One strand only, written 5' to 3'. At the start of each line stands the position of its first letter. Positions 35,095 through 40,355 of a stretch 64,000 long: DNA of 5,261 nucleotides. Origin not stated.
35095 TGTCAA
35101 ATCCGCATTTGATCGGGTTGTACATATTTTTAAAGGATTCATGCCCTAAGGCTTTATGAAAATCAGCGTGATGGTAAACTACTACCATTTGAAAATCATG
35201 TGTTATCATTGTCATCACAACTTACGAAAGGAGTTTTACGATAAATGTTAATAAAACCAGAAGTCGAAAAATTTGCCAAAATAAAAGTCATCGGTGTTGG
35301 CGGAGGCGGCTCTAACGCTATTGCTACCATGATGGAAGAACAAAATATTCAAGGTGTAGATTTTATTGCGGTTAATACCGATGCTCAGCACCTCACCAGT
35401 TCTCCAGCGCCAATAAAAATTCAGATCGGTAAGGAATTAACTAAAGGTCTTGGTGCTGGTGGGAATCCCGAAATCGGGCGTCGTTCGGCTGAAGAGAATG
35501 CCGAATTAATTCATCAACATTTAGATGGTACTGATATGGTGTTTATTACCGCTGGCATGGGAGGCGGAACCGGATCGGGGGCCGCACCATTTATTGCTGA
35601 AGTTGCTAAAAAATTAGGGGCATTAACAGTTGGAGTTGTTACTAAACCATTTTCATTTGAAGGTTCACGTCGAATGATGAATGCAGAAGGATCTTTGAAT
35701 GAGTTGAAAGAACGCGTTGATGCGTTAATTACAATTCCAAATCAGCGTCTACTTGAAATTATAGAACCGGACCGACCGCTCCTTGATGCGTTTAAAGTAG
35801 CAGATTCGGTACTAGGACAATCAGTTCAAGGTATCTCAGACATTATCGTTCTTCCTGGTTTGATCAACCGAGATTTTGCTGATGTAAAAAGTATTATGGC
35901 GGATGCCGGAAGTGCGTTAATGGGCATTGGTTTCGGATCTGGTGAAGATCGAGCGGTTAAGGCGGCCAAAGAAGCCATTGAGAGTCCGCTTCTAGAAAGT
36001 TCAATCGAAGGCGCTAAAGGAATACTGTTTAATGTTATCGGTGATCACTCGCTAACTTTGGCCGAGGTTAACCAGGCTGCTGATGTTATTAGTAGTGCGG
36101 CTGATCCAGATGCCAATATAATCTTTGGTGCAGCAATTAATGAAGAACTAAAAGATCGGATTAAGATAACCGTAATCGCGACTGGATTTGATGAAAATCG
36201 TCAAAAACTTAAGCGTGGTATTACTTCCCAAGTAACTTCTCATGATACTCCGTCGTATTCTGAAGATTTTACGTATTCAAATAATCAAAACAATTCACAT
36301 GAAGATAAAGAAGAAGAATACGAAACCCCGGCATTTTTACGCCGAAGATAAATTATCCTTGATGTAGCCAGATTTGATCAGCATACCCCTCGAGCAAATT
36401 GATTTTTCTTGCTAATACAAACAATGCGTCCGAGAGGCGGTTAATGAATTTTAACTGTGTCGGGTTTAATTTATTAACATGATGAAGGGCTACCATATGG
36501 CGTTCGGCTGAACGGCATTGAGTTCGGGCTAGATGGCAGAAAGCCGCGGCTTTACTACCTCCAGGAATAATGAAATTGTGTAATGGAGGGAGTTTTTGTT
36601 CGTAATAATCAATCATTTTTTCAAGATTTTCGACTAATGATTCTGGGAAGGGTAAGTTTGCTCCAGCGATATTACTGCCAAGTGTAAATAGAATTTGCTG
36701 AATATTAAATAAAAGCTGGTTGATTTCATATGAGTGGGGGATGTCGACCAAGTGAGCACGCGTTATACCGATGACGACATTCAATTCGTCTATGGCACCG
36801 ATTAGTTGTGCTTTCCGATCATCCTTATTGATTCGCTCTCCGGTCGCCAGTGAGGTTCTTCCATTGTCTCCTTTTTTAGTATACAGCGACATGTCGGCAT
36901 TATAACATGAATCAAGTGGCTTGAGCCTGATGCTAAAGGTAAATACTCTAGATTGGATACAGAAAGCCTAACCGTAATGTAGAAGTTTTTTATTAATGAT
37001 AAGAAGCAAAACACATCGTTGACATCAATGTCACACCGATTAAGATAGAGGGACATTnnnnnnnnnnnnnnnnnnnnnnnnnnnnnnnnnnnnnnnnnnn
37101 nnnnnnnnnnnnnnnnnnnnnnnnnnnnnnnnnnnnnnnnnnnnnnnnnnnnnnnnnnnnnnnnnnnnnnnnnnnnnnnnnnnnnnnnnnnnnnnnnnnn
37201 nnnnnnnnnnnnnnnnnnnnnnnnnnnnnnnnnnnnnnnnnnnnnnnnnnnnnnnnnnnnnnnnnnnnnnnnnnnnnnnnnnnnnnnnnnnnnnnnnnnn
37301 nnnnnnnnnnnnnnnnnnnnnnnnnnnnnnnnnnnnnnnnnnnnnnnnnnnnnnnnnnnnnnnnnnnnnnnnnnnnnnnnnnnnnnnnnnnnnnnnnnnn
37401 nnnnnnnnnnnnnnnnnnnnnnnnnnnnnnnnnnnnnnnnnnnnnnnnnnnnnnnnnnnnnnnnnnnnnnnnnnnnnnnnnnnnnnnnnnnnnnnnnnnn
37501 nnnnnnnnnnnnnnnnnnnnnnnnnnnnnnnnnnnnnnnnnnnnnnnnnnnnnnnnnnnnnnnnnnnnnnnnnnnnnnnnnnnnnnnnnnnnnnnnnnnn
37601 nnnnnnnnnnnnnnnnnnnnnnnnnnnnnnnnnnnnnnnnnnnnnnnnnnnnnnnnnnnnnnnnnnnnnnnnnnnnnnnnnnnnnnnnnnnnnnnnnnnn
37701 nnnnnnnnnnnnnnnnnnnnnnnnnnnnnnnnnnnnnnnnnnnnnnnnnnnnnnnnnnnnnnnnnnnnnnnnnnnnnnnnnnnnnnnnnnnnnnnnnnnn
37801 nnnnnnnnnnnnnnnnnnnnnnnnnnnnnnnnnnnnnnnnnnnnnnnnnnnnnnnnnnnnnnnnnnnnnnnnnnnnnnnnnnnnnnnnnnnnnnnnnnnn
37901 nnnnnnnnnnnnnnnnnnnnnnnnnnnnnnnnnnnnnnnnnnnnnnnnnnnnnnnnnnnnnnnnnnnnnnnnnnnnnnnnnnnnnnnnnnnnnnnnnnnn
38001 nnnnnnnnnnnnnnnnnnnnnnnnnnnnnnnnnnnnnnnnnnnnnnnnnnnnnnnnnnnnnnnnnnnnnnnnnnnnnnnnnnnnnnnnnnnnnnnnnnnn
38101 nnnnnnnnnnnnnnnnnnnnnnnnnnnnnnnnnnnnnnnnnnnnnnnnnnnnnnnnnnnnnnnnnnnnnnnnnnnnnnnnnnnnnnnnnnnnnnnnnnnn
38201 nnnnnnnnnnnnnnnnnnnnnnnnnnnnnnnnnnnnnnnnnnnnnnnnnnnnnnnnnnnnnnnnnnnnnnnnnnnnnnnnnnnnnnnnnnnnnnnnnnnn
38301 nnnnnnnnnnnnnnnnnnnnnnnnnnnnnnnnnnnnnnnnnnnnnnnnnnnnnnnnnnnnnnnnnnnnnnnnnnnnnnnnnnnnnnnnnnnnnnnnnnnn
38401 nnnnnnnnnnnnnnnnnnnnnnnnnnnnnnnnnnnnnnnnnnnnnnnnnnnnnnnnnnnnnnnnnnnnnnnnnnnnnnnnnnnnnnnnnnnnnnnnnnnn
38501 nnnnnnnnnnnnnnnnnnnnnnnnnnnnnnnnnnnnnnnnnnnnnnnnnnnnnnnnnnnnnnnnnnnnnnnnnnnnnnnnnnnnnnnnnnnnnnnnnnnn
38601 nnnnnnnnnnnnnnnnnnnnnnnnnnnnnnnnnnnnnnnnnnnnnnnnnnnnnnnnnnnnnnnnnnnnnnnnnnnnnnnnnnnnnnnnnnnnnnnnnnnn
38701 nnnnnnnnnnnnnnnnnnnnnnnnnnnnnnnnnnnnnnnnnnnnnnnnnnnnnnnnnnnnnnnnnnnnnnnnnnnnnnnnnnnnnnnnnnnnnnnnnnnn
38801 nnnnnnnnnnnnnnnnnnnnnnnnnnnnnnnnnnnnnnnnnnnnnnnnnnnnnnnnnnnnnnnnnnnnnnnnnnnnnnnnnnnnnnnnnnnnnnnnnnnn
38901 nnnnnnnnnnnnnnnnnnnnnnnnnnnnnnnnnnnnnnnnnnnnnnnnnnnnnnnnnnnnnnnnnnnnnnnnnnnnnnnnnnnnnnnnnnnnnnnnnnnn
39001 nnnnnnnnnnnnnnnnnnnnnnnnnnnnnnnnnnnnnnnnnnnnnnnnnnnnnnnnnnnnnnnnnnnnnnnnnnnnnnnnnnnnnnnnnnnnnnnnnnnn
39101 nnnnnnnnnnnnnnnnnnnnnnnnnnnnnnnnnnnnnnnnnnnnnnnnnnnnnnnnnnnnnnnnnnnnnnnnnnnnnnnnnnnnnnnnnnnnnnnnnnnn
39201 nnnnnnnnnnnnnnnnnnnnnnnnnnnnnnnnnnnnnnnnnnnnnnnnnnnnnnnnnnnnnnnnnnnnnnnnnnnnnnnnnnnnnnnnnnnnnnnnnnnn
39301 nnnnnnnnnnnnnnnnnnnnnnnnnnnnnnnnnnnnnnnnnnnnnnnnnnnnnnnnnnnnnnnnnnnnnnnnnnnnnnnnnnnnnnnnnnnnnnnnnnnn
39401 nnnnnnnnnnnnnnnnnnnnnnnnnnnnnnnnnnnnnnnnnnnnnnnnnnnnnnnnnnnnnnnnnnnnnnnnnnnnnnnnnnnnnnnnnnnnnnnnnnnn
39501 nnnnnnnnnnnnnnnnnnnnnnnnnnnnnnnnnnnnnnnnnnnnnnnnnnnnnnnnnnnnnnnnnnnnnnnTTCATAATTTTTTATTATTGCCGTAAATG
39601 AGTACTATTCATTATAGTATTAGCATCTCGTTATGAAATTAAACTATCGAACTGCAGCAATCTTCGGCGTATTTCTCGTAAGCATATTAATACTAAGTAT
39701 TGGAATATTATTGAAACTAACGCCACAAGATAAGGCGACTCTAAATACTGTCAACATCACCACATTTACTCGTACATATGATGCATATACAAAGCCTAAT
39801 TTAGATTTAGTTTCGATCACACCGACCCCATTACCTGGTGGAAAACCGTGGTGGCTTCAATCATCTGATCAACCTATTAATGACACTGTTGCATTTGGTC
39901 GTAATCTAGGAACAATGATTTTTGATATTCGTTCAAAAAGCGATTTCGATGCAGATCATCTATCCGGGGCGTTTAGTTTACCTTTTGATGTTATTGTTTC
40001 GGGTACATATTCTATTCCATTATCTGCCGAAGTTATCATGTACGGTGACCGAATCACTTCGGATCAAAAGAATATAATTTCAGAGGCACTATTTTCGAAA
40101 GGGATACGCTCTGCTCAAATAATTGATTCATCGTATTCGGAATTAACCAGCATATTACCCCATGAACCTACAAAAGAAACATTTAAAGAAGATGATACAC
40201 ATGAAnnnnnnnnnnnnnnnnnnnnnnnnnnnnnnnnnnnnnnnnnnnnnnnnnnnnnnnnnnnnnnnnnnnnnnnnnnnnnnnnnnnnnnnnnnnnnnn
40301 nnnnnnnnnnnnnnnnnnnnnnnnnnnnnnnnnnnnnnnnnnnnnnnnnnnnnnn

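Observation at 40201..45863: Two giant paralogous secreted proteins share a CnaB/SdrD-B-like domain plus a ~300-aa C-terminal module but carry different N-terminal heads (vWA vs cysteine-knot-rich)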

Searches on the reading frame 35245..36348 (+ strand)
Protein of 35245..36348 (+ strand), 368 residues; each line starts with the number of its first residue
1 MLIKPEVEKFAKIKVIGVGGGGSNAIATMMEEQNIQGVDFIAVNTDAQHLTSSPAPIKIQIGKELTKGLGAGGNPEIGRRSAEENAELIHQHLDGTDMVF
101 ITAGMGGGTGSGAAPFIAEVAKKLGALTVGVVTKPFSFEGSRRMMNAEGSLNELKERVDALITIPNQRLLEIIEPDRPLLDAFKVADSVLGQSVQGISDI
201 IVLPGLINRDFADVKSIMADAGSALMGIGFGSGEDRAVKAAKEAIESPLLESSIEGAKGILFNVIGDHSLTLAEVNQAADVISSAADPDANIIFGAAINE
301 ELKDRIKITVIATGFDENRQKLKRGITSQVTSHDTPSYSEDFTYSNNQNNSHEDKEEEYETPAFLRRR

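Call 82: find_homologous_proteins(query=window:35245-36348:+, max_evalue=1e-60)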
Query window:35245-36348:+ (368 aa): 8000 proteins with E <= 1e-60 among 8000 candidates; the best 120 are listed.
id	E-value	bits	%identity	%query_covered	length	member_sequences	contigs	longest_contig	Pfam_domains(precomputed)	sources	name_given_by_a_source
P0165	3.1e-232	788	100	100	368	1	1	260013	PF00091.32,PF12327.14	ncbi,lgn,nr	ncbi:cell division protein FtsZ [candidate division WWE3 bacterium]|nr:cell division protein FtsZ [c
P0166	3.0e-198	676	87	100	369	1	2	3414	PF00091.32,PF12327.14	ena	-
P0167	4.3e-180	617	78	100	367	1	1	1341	PF00091.32,PF12327.14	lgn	-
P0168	7.2e-176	603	76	100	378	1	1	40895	PF00091.32,PF12327.14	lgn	-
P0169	3.4e-175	601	77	100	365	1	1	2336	PF13809.13,PF00091.32,PF12327.14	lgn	-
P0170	2.3e-172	591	76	100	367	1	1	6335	PF00091.32,PF12327.14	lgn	-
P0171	3.4e-171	587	77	100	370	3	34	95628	PF00091.32,PF12327.14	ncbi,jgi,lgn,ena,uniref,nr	ncbi:cell division protein FtsZ [bacterium]|uniref:Cell division protein FtsZ n=2 Tax=Katanobacteria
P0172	1.0e-168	579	74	100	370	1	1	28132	PF00091.32,PF12327.14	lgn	-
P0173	2.5e-168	578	75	100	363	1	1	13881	PF00091.32,PF12327.14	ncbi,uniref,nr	ncbi:cell division protein FtsZ [candidate division WWE3 bacterium]|uniref:Cell division protein Fts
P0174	1.7e-166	572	74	100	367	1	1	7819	PF00091.32,PF12327.14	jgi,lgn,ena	-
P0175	2.3e-166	571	73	100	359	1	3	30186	PF00091.32,PF12327.14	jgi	jgi:cell division protein FtsZ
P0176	3.4e-166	571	74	100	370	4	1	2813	PF13809.13,PF00091.32,PF12327.14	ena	-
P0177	4.6e-166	571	74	100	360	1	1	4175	PF00091.32,PF12327.14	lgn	-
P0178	1.3e-165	569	76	100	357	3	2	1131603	PF00091.32,PF12327.14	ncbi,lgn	-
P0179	2.1e-165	568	76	100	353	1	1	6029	PF13809.13,PF00091.32,PF12327.14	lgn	-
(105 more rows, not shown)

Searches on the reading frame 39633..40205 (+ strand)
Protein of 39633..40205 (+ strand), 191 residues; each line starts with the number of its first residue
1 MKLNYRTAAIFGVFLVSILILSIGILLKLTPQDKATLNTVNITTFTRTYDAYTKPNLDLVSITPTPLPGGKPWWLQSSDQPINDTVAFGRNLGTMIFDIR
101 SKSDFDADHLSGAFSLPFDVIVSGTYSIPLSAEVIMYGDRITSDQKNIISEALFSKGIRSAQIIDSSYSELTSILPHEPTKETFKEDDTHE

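Call 4: search_protein_families(library=pfam, proteins=[window:39633-40205:+], max_evalue=1)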
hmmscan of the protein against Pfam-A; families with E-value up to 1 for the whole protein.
window:39633-40205:+ (191 aa): 1 family
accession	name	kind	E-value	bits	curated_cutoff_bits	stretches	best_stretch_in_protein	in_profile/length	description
PF00581.25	Rhodanese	-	0.017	16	22.2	1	94-170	14-98/102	Rhodanese-like domain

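Call 6: search_protein_families(library=ncbifam, proteins=[window:39633-40205:+], max_evalue=1)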
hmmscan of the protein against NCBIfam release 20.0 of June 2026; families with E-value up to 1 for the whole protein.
window:39633-40205:+ (191 aa): 3 families
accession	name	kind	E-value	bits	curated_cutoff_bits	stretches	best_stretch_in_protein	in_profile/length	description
NF008752.0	PRK11784.1-4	equivalog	0.1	11.4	266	1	95-117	20-42/357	tRNA 2-selenouridine(34) synthase MnmH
TIGR03167.1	tRNA_sel_U_synt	equivalog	0.2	11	219.75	1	94-117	3-26/311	tRNA 2-selenouridine(34) synthase MnmH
NF008750.0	PRK11784.1-2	equivalog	0.2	10.7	241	1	90-117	12-39/346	tRNA 2-selenouridine(34) synthase MnmH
